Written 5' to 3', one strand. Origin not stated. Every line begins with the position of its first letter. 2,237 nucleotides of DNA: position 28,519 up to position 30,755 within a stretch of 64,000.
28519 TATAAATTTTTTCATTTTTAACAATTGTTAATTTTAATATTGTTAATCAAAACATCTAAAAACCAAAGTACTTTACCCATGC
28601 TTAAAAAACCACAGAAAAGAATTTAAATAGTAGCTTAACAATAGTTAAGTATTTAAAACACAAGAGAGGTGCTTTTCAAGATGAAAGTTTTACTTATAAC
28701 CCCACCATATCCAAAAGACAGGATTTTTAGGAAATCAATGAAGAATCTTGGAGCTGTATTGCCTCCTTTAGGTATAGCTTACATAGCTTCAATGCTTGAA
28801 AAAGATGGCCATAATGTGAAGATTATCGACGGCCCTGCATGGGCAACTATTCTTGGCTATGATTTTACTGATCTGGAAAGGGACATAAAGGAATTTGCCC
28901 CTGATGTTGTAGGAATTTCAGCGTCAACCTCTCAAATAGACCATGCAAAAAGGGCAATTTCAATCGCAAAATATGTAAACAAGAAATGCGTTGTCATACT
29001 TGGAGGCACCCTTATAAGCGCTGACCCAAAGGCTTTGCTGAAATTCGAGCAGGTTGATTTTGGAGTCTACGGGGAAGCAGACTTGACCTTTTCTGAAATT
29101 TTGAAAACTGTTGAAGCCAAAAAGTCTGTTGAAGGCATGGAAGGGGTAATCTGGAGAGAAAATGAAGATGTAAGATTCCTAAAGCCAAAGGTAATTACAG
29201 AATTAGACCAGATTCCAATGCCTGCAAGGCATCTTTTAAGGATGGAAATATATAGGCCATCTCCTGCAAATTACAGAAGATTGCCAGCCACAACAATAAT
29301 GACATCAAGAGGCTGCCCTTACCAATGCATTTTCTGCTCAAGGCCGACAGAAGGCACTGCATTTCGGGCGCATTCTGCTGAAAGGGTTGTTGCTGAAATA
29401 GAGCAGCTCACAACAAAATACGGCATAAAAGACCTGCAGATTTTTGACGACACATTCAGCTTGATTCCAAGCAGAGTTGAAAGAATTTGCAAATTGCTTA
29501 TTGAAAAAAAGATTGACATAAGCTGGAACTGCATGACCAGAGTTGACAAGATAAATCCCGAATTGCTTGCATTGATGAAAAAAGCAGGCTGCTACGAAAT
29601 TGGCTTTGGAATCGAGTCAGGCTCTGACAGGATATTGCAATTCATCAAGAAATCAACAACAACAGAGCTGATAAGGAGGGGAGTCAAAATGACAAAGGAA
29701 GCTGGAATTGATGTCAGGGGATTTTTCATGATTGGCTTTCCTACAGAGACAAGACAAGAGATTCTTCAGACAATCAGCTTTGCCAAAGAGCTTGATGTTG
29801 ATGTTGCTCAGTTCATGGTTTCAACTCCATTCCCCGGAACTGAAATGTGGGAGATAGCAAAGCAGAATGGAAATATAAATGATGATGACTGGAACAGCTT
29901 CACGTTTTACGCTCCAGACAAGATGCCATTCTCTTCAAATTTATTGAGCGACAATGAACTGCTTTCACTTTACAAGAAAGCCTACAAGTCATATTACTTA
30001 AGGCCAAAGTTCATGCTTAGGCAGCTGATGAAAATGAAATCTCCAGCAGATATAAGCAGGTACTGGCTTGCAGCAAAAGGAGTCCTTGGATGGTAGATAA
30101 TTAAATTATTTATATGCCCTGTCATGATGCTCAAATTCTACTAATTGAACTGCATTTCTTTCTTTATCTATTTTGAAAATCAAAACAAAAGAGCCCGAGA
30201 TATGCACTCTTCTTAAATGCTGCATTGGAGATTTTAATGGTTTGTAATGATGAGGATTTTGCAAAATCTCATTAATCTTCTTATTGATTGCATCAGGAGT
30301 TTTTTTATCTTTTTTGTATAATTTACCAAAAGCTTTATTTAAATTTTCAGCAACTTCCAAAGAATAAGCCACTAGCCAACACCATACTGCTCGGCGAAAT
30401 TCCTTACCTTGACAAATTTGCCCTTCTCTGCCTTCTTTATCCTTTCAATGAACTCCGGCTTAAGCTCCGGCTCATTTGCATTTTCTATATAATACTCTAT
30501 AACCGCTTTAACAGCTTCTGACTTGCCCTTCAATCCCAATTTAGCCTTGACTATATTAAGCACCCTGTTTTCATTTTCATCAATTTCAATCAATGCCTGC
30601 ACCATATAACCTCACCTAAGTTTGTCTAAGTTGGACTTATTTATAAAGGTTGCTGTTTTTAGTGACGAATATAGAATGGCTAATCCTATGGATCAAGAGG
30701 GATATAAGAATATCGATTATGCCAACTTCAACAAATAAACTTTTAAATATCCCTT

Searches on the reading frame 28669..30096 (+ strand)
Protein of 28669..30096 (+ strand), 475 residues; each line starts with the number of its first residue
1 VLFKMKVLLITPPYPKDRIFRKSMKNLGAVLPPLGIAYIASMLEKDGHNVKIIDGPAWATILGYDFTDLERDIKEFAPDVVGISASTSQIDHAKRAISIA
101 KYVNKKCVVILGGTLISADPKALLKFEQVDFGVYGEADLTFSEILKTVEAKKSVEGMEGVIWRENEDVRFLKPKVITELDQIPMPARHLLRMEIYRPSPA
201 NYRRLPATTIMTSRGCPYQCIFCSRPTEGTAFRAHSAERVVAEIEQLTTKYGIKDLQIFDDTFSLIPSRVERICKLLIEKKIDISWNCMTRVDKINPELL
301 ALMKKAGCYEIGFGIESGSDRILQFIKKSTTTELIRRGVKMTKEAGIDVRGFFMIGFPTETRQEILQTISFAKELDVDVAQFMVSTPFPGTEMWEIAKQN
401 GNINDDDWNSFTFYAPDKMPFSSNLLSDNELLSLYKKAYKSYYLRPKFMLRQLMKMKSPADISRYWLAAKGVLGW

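Call 8: search_protein_families(library=pfam, proteins=[window:28681-30096:+])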
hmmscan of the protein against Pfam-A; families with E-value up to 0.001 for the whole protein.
window:28681-30096:+ (471 aa): 2 families
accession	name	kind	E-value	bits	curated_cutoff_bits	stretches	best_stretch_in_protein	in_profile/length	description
PF04055.27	Radical_SAM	-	5.2e-27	95.5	29.5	1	208-368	3-166/166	Radical SAM superfamily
PF02310.24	B12-binding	-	5.5e-23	81.5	32.1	1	22-140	7-120/121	B12 binding domain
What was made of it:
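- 28681..30096 (+): rSAM3, a B12-binding radical SAM gene (471 aa). Pfam PF02310 and PF04055 (call 8).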

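Call 11: find_encoding_contigs(protein=window:28681-30096:+, flank=10000, max_places=6)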
Protein window:28681-30096:+ (471 aa): no gene with exactly this product is on record in the collection.

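Call 13: find_encoding_contigs(protein=window:28669-30096:+, flank=10000, max_places=6)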
Protein window:28669-30096:+ (475 aa): no gene with exactly this product is on record in the collection.
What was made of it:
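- Tried and rejected: Looking up the window's own contig through its rSAM3 protein, with either start codon, found nothing on record (calls 11, 13).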

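Call 15: find_homologous_proteins(query=window:28681-30096:+, max_evalue=1e-40)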
Query window:28681-30096:+ (471 aa): 2849 proteins with E <= 1e-40 among 8000 candidates; the best 120 are listed.
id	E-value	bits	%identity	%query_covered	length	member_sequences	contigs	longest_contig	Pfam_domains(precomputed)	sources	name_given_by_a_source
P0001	0.0e+0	1072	100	100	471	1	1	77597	PF04055.28,PF02310.25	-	-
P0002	1.1e-293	992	91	100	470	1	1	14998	PF04055.28,PF02310.25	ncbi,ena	-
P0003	4.5e-276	934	85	100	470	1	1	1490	PF04055.28,PF02310.25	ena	-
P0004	1.4e-275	932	86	100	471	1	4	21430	PF04055.28,PF02310.25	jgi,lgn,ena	-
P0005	4.9e-275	930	85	100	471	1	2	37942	PF04055.28,PF02310.25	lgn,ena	-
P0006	6.2e-275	930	84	100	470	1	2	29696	PF04055.28,PF02310.25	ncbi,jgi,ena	-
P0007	1.7e-274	929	83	100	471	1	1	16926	PF04055.28,PF02310.25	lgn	-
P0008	6.0e-274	927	83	100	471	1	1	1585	PF04055.28,PF02310.25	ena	-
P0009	1.2e-273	926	84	100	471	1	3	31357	PF04055.28,PF02310.25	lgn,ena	-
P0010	6.9e-273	923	85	100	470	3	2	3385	PF04055.28,PF02310.25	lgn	-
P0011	9.0e-273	923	83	100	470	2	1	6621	PF04055.28,PF02310.25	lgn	-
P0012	9.2e-273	923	84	100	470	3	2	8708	PF04055.28,PF02310.25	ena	-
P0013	1.1e-272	923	84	100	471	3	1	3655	PF04055.28,PF02310.25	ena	-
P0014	2.7e-272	921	85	100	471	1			PF04055.28,PF02310.25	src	-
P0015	1.5e-271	919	83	100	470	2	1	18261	PF04055.28,PF02310.25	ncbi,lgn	-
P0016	4.8e-271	917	83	100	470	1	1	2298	PF04055.28,PF02310.25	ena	-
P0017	1.3e-270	916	83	100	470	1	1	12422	PF04055.28,PF02310.25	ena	-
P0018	1.5e-270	916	83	100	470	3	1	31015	PF04055.28,PF02310.25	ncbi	-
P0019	1.8e-270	915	84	100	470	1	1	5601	PF04055.28,PF02310.25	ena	-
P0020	4.6e-269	911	84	100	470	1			PF04055.28,PF02310.25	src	-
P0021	6.7e-269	910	82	100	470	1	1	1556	PF04055.28,PF02310.25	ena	-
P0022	1.1e-268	909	82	100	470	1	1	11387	PF04055.28,PF02310.25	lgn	-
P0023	2.6e-268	908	83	100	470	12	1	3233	PF04055.28,PF02310.25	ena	-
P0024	5.3e-267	904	81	100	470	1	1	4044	PF04055.28,PF02310.25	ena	-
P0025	1.0e-266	903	82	100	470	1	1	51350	PF04055.28,PF02310.25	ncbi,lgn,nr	ncbi:MAG: radical SAM protein [Nanoarchaeota archaeon]|nr:radical SAM protein [Nanoarchaeota archaeo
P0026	2.6e-265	898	81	100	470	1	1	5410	PF04055.28,PF02310.25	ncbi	-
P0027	3.5e-265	898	80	100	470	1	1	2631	PF04055.28,PF02310.25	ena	-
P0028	3.7e-265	898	82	100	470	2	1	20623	PF04055.28,PF02310.25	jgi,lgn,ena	-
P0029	9.0e-257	870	78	100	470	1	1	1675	PF04055.28,PF02310.25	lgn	-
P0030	3.6e-254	862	78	100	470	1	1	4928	PF04055.28,PF02310.25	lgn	-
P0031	3.2e-245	832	74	100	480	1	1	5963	PF04055.28,PF02310.25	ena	-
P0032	2.1e-243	826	74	99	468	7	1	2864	PF04055.28,PF02310.25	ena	-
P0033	2.5e-242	823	74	100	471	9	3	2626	PF04055.28,PF02310.25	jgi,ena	-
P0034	2.5e-241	819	72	100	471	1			PF04055.28,PF02310.25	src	-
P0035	2.1e-240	816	74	100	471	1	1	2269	PF04055.28,PF02310.25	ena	-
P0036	3.5e-237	806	71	100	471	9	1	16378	PF04055.28,PF02310.25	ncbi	-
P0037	1.9e-235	800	72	100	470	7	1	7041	PF04055.28,PF02310.25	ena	-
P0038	5.4e-233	792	72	100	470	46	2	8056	PF04055.28,PF02310.25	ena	-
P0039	9.1e-230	781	71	100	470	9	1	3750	PF04055.28,PF02310.25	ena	-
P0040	7.1e-228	775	69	100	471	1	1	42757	PF04055.28,PF02310.25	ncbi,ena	-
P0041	3.7e-227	773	70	100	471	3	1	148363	PF04055.28,PF02310.25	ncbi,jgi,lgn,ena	-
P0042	6.1e-224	762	69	100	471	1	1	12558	PF04055.28,PF02310.25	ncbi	-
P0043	7.8e-223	758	69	100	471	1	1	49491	PF04055.28,PF02310.25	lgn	-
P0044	1.8e-221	754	70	96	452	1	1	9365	PF04055.28,PF02310.25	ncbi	-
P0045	3.2e-221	753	68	100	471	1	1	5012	PF04055.28,PF02310.25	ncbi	-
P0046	8.3e-221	752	69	100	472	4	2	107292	PF04055.28,PF02310.25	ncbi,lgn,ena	-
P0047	9.8e-218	742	68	99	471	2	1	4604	PF04055.28,PF02310.25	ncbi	-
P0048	1.9e-217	741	66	100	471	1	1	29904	PF04055.28,PF02310.25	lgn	-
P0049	2.1e-217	740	67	100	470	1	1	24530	PF04055.28,PF02310.25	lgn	-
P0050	4.2e-217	739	68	100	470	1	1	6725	PF04055.28,PF02310.25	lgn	-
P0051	1.4e-216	738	66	99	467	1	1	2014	PF04055.28,PF02310.25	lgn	-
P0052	3.0e-216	737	69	96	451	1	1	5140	PF04055.28,PF02310.25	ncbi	-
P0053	2.6e-215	734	66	100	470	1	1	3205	PF04055.28,PF02310.25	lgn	-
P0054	4.0e-215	733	67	100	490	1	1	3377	PF04055.28,PF02310.25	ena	-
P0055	7.0e-215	732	69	96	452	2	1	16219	PF04055.28,PF02310.25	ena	-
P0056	1.7e-214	731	66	100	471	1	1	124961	PF04055.28,PF02310.25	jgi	jgi:radical SAM superfamily enzyme YgiQ (UPF0313 family)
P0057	1.9e-214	731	65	100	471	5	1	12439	PF04055.28,PF02310.25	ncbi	-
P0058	2.3e-214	730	65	100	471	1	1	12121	PF04055.28,PF02310.25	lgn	-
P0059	1.7e-213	728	66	100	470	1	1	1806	PF04055.28,PF02310.25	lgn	-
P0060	5.1e-213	726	66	100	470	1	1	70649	PF04055.28,PF02310.25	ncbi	-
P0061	1.2e-212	725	65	100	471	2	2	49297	PF04055.28,PF02310.25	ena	-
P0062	2.5e-212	724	66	100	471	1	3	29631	PF04055.28,PF02310.25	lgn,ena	-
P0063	5.0e-212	723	67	100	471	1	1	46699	PF04055.28,PF02310.25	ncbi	-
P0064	3.2e-210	717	65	100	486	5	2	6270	PF04055.28,PF02310.25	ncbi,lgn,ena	-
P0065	4.4e-209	713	65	100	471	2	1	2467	PF04055.28,PF02310.25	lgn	-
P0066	4.1e-208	710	69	96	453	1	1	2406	PF04055.28,PF02310.25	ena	-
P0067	8.5e-203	692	65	96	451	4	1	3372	PF04055.28,PF02310.25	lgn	-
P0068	7.4e-200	683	68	90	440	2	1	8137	PF04055.28,PF02310.25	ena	-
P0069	5.7e-192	657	60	100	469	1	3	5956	PF04055.28,PF02310.25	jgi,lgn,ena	-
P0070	1.9e-190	652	59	100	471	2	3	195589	PF04055.28,PF02310.25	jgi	-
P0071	1.4e-184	632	56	100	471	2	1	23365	PF04055.28,PF02310.25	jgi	-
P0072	1.4e-184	632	55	99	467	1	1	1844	PF04055.28,PF02310.25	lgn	-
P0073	6.2e-184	630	64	90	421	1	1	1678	PF04055.28,PF02310.25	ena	-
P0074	1.7e-179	615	57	100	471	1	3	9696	PF04055.28,PF02310.25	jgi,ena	-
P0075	4.8e-176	604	54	100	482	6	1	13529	PF04055.28,PF02310.25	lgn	-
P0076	1.7e-170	586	54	100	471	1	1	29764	PF04055.28,PF02310.25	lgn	-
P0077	1.2e-169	583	53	100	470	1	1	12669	PF04055.28,PF02310.25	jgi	jgi:radical SAM superfamily enzyme YgiQ (UPF0313 family)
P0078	4.0e-168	578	51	100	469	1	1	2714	PF04055.28,PF02310.25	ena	-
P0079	2.0e-167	576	51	99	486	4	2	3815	PF04055.28,PF02310.25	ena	-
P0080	8.0e-165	567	52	100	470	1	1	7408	PF04055.28,PF02310.25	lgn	-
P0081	2.8e-164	565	51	100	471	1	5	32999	PF04055.28,PF02310.25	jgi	jgi:anaerobic magnesium-protoporphyrin IX monomethyl ester cyclase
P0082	5.4e-162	558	52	93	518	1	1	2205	PF04055.28,PF02310.25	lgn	-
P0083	1.6e-160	553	51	100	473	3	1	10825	PF04055.28,PF02310.25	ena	-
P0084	1.4e-158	547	51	99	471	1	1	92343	PF04055.28,PF02310.25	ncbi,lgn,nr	ncbi:MAG: radical SAM protein [Candidatus Methanoperedens sp.]|nr:radical SAM protein [Candidatus Me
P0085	2.0e-140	487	46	99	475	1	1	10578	PF04055.28,PF02310.25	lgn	-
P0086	4.4e-137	476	47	96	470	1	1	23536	PF04055.28,PF02310.25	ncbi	-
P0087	1.7e-135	470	46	98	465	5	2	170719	PF04055.28,PF02310.25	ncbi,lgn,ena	-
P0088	3.1e-133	463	71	61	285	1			PF04055.28,PF02310.25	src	-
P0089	6.5e-123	429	42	100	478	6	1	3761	PF04055.28,PF02310.25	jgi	-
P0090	1.8e-117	411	42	98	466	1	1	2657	PF04055.28,PF02310.25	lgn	-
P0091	8.2e-117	409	42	97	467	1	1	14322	PF04055.28,PF02310.25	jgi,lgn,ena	-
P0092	1.6e-114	401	40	97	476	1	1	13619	PF04055.28,PF19864.6,PF02310.25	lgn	-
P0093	4.7e-114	400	43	96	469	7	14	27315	PF04055.28,PF02310.25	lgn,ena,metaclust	metaclust:\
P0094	1.4e-113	398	41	97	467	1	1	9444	PF04055.28,PF02310.25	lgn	-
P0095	6.7e-113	396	41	98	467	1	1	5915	PF04055.28,PF19864.6,PF02310.25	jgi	jgi:anaerobic magnesium-protoporphyrin IX monomethyl ester cyclase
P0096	1.8e-112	394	40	98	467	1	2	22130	PF04055.28,PF02310.25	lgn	-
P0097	4.2e-112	393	41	97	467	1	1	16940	PF04055.28,PF19864.6,PF02310.25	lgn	-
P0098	4.9e-111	390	41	96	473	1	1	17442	PF04055.28,PF02310.25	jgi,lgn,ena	-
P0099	1.6e-110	388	40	97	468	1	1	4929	PF04055.28,PF02310.25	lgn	-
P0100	3.4e-110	387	40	98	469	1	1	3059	PF04055.28,PF02310.25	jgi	jgi:anaerobic magnesium-protoporphyrin IX monomethyl ester cyclase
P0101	4.4e-110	387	39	98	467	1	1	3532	PF04055.28,PF02310.25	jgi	jgi:anaerobic magnesium-protoporphyrin IX monomethyl ester cyclase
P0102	1.3e-109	385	41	100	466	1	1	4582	PF04055.28,PF02310.25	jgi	-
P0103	2.9e-109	384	41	95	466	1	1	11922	PF04055.28,PF02310.25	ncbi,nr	ncbi:MAG: radical SAM protein [Nanoarchaeota archaeon]|nr:radical SAM protein [Nanoarchaeota archaeo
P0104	1.3e-108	382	41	98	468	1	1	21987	PF04055.28,PF02310.25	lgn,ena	-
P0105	1.3e-108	382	40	97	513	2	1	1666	PF04055.28,PF02310.25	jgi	-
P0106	1.9e-108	381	39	98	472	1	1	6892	PF04055.28,PF19864.6,PF02310.25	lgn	-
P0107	2.0e-108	381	41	99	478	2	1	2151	PF04055.28,PF02310.25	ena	-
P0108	6.2e-108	380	40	93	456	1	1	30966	PF04055.28,PF19864.6,PF02310.25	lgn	-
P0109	7.9e-108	379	41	95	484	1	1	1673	PF04055.28,PF02310.25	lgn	-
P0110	9.1e-108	379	40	98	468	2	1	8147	PF04055.28,PF02310.25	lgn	-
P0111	1.1e-107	379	42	95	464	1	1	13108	PF04055.28,PF02310.25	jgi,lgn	-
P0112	1.1e-107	379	40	97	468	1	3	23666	PF04055.28,PF02310.25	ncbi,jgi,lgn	jgi:anaerobic magnesium-protoporphyrin IX monomethyl ester cyclase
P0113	1.2e-107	379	42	96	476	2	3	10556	PF04055.28,PF02310.25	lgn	-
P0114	1.7e-107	378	40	97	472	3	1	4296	PF04055.28,PF02310.25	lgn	-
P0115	2.5e-107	378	41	95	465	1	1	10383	PF04055.28,PF02310.25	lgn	-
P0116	2.6e-107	377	41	93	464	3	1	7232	PF04055.28,PF02310.25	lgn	-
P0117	3.2e-107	377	40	99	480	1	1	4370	PF04055.28,PF02310.25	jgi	-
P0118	4.1e-107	377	39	97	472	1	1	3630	PF04055.28,PF02310.25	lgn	-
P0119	8.5e-107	376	41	95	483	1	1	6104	PF04055.28,PF02310.25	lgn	-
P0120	8.5e-107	376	40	97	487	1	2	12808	PF04055.28,PF02310.25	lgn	-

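Call 16: find_related_loci(query=window:28681-30096:+, collection=genome_contigs, flank=10000)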
Query window:28681-30096:+ (471 aa) in genome_contigs; peptide patterns used: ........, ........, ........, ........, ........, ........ (x = any residue, [..] = any of these).
207 stretches matched a pattern; 176 encode a relative of the query (tblastn E <= 1e-3); the best 80 are kept; 80 distinct loci.
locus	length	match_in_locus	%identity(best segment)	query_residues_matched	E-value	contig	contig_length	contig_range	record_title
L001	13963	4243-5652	91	1-471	0e+0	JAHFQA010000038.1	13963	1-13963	MAG: Candidatus Woesearchaeota archaeon isolate nzgw54 NODE_1512_length_13964_cov_5.949939, whole genome shotgun sequenc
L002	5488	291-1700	85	1-471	0e+0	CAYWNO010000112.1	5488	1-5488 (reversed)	MAG TPA_asm: uncultured Methanosarcinales archaeon isolate SRP178908_co1_9 genome assembly, contig: NODE_13282_length_54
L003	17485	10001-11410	83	1-471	0e+0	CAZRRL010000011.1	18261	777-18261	MAG TPA_asm: uncultured Methanosarcinales archaeon isolate binchicken_co251_826 genome assembly, contig: NODE_4176_lengt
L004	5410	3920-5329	81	1-471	0e+0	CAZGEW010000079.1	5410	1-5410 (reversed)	MAG TPA_asm: uncultured Methanosarcinales archaeon isolate binchicken_co144_1089 genome assembly, contig: NODE_31412_len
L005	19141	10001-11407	71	1-470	0e+0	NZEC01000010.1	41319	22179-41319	MAG: archaeon isolate ARS102 48537, whole genome shotgun sequence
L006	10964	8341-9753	68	1-471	0e+0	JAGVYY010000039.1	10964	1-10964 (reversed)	Candidatus Woesearchaeota archaeon isolate RIFCSPHIGHO2_02_FULL_32_10 rifcsphigho2_02_scaffold_26660, whole genome shotg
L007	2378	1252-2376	73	1-375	0e+0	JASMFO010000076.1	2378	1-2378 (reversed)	MAG: Candidatus Woesearchaeota archaeon isolate ETNP7_MAG_25 c_000002370068, whole genome shotgun sequence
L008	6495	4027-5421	38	1-469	8e-108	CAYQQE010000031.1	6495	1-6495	MAG TPA_asm: Candidatus Woesearchaeota archaeon isolate SRP062349_co2_82 genome assembly, contig: NODE_6587_length_6495_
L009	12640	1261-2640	41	1-470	1e-103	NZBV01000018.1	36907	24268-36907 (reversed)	MAG: Candidatus Pacearchaeota archaeon isolate ARS1301 MHASMcontig_660248, whole genome shotgun sequence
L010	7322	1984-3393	37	2-470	2e-103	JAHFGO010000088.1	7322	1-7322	MAG: Candidatus Omnitrophota bacterium isolate nzgw317 NODE_5680_length_7323_cov_3.756873, whole genome shotgun sequence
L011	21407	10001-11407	36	2-469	3e-101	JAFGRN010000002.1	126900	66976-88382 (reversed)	MAG: Candidatus Omnitrophota bacterium isolate Zod_Metabat.83 k87_37289, whole genome shotgun sequence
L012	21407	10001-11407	38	2-469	9e-99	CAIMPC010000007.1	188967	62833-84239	MAG: Candidatus Omnitrophica bacterium isolate AM5_bin-0158 genome assembly, contig: bin-0158:07/73, whole genome shotgu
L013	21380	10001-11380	38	1-470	1e-98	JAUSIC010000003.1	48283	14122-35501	MAG: Nanoarchaeota archaeon isolate E14_metabat.bin.221 E14_k141_1412572, whole genome shotgun sequence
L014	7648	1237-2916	39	1-465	3e-98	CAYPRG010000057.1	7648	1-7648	MAG TPA_asm: uncultured Planctomycetales bacterium isolate SRP178699_co1_560 genome assembly, contig: NODE_13729_length_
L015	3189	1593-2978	37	1-469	3e-99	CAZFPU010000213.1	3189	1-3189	MAG TPA_asm: uncultured Methanosarcinales archaeon isolate binchicken_co248_65 genome assembly, contig: NODE_66554_lengt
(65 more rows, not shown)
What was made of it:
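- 28681..30096 (+): Orthologs at 65-91% identity in Woesearchaeota/Nanoarchaeota MAGs (calls 15, 16).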

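Call 29: find_encoding_contigs(protein=P0025, flank=10000, max_places=1)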
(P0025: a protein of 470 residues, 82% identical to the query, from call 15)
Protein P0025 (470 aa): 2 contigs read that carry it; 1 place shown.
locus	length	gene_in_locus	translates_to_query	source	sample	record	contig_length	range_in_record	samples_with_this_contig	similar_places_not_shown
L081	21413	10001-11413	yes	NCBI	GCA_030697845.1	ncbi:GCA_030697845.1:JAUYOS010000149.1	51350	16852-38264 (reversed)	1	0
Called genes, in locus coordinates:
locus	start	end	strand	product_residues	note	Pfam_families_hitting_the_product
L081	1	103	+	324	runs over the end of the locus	PF00294:PfkB, PF01256:Carb_kinase (weak), PF08543:Phos_pyr_kin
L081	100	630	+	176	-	PF08645:PNK3P, PF00702:Hydrolase (weak), PF13419:HAD_2, PF13242:Hydrolase_like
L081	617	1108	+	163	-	PF01467:CTP_transf_like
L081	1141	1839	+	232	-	PF00535:Glycos_transf_2, PF10111:Glyco_tranf_2_2, PF13641:Glyco_tranf_2_3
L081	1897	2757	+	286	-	PF00535:Glycos_transf_2, PF10111:Glyco_tranf_2_2 (weak)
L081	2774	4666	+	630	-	PF13522:GATase_6, PF13537:GATase_7, PF00733:Asn_synthase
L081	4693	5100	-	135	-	PF13470:PIN_3, PF01850:PIN (faint)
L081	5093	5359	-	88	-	PF04014:MazE_antitoxin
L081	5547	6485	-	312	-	PF01073:3Beta_HSD, PF01370:Epimerase, PF02719:Polysacc_synt_2, PF04321:RmlD_sub_bind, PF08659:KR (weak), PF13460:NAD_binding_10 (faint), PF16363:GDP_Man_Dehyd, PF07993:NAD_binding_4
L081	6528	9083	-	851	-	-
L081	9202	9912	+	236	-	PF00535:Glycos_transf_2, PF10111:Glyco_tranf_2_2, PF13641:Glyco_tranf_2_3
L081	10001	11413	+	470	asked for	PF02310:B12-binding, PF04055:Radical_SAM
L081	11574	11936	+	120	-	-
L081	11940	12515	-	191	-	PF04986:Y2_Tnp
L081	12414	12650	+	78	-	-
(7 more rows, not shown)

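Call 30: find_encoding_contigs(protein=P0005, flank=10000, max_places=1)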
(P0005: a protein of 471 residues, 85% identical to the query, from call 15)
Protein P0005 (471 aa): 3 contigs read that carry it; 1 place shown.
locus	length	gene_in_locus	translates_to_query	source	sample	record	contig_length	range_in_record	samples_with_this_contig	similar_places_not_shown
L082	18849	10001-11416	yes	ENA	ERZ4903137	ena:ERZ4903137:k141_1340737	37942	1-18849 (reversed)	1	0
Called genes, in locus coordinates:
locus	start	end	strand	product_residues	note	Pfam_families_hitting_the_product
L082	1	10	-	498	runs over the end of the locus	PF00437:T2SSE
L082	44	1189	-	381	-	-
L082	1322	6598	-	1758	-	-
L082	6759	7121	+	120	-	PF02643:DUF192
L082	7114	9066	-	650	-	PF16177:ACAS_N, PF00501:AMP-binding, PF13193:AMP-binding_C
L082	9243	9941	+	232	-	PF00535:Glycos_transf_2, PF10111:Glyco_tranf_2_2, PF13641:Glyco_tranf_2_3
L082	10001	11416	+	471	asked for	PF02310:B12-binding, PF04055:Radical_SAM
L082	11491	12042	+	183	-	PF01909:NTP_transf_2, PF18765:Polbeta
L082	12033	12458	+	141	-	PF05168:HEPN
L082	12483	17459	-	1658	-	PF17957:Big_7, PF17803:Cadherin_4 (faint), PF18911:PKD_4, PF00801:PKD, PF00404:Dockerin_1 (weak), PF17957:Big_7, PF11617:Cu-binding_MopE (weak), PF17963:Big_9, +2 more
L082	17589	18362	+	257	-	PF00535:Glycos_transf_2, PF10111:Glyco_tranf_2_2 (weak), PF13641:Glyco_tranf_2_3 (weak)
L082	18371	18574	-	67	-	-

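Call 31: find_encoding_contigs(protein=P0006, flank=10000, max_places=1)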
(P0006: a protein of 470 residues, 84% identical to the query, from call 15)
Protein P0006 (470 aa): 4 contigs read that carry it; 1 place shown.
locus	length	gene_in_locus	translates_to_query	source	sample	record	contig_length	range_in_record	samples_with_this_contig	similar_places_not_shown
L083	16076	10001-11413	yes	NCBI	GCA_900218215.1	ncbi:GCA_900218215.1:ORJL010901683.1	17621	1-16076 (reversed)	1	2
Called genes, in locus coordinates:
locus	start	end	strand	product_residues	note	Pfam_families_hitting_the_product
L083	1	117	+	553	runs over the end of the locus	?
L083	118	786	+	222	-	PF00535:Glycos_transf_2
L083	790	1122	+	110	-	PF10066:DUF2304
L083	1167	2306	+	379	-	PF01075:Glyco_transf_9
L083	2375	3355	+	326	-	PF00288:GHMP_kinases_N (faint)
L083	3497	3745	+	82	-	PF04014:MazE_antitoxin (weak)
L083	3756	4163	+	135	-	PF13470:PIN_3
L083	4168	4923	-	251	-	PF00483:NTP_transferase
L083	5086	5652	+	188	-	PF13580:SIS_2, PF01380:SIS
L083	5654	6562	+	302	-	PF01916:DS (faint)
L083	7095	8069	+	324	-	PF00294:PfkB, PF08543:Phos_pyr_kin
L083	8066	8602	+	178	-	PF00702:Hydrolase (faint), PF08645:PNK3P, PF13419:HAD_2 (faint), PF13242:Hydrolase_like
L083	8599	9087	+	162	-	PF01467:CTP_transf_like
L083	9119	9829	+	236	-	PF00535:Glycos_transf_2, PF10111:Glyco_tranf_2_2 (weak), PF13641:Glyco_tranf_2_3 (weak)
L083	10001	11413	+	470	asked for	PF02310:B12-binding, PF04055:Radical_SAM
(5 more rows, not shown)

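Call 79: search_protein_families(library=pfam, max_evalue=0.05, proteins=[L004:3599-3826:-])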
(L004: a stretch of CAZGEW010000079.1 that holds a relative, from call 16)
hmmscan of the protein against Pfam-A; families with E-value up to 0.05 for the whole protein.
L004:3599-3826:- (75 aa): 2 families
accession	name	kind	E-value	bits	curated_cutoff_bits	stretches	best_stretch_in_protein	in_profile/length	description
PF01022.26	HTH_5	-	3.5e-05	24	22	1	2-50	6-46/47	Bacterial regulatory protein, arsR family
PF13412.12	HTH_24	-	0.00012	22.1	21.9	1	2-35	7-39/48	Winged helix-turn-helix DNA-binding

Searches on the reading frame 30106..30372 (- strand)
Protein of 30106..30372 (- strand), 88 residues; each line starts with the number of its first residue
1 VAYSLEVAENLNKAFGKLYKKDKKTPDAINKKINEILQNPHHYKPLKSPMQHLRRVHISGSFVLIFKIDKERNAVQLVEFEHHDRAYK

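Call 79: search_protein_families(library=pfam, max_evalue=0.05, proteins=[window:30106-30372:-])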
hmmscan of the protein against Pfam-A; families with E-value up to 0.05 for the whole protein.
window:30106-30372:- (88 aa): 3 families
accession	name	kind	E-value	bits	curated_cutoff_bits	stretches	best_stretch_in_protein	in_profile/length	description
PF05016.21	ParE_toxin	-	9.9e-08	32.9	23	1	12-87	12-89/89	ParE toxin of type II toxin-antitoxin system, parDE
PF15738.11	YafQ_toxin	-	0.0014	19.3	30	1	34-84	36-84/88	Bacterial toxin of type II toxin-antitoxin system, YafQ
PF15781.12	ParE-like_toxin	-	0.005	17.2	28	1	12-87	8-83/87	ParE-like toxin of type II bacterial toxin-antitoxin system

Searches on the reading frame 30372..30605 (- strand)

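Call 79: search_protein_families(library=pfam, max_evalue=0.05, proteins=[window:30372-30605:-])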
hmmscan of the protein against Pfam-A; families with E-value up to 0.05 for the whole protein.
window:30372-30605:- (77 aa): 2 families
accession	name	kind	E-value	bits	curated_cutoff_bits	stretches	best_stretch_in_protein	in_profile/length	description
PF10884.14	DUF2683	-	6.8e-08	33.1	27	1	15-67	4-59/66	Protein of unknown function (DUF2683)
PF23014.3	PH_Tiam1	-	0.045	14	27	1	2-64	102-158/170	Tiam1 second PH domain-like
